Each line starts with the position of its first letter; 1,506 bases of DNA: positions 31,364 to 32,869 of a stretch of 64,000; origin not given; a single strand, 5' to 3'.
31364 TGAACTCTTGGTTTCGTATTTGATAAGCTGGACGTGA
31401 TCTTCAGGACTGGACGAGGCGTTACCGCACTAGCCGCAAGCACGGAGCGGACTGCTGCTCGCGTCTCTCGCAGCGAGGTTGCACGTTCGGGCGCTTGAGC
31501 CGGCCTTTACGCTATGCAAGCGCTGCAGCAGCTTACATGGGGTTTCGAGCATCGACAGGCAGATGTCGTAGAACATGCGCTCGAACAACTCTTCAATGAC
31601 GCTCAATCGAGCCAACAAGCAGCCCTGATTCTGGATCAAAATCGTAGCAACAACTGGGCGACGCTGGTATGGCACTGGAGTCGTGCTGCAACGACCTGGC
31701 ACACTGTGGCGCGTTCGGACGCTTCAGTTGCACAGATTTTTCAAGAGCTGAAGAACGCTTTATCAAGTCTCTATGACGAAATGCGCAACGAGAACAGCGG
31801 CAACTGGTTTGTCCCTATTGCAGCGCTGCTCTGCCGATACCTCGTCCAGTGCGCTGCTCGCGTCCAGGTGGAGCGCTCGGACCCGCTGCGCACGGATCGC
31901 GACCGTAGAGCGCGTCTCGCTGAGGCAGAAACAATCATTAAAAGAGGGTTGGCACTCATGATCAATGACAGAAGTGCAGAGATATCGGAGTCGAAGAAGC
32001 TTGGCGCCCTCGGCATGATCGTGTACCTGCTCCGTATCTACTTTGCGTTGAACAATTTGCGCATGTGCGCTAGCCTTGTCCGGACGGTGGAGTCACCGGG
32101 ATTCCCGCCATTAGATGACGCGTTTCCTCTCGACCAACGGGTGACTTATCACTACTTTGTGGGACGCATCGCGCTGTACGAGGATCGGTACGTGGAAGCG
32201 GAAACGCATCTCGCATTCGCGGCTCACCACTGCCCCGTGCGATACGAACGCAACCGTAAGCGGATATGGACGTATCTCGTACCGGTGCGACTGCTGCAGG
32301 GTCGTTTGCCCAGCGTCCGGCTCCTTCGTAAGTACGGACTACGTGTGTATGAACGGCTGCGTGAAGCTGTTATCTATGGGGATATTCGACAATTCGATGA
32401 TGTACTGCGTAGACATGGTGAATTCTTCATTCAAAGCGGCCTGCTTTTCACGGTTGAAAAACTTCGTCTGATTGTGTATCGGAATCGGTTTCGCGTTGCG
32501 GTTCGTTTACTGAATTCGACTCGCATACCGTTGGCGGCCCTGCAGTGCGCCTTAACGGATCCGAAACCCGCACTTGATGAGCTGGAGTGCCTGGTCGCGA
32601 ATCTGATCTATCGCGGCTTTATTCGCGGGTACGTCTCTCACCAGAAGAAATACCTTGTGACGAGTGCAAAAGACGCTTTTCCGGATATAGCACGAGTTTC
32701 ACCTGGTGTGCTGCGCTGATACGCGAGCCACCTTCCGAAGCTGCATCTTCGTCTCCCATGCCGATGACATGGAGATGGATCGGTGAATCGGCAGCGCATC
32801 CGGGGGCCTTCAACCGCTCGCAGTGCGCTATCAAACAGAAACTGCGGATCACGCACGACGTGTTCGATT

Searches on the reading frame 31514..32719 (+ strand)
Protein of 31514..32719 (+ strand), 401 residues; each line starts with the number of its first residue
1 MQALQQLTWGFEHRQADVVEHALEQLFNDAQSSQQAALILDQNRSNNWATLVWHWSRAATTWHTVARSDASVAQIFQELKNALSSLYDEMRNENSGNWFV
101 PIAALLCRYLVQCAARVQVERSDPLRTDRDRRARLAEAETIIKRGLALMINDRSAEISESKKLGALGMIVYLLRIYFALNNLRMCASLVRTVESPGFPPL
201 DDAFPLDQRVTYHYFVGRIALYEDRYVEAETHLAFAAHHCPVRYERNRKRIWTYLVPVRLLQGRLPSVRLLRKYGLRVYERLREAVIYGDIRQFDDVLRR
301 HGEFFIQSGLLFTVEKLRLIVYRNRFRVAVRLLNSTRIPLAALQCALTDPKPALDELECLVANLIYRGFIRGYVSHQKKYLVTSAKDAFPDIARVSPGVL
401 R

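Call 6: search_protein_families(library=pfam, proteins=[window:31514-32719:+])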
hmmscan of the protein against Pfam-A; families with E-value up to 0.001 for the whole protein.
window:31514-32719:+ (401 aa): 2 families
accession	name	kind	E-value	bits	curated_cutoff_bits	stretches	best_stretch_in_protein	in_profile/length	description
PF01399.33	PCI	-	9.6e-09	35.8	22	1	299-384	2-83/84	PCI domain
PF25573.1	TPR_PSMD3_N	-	3.3e-07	30.6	27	1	164-276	188-295/306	PSMD3-like, N-terminal TPR repeats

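Call 16: find_encoding_contigs(protein=window:31514-32719:+, flank=10000, max_places=4)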
Protein window:31514-32719:+ (401 aa): no gene with exactly this product is on record in the collection.
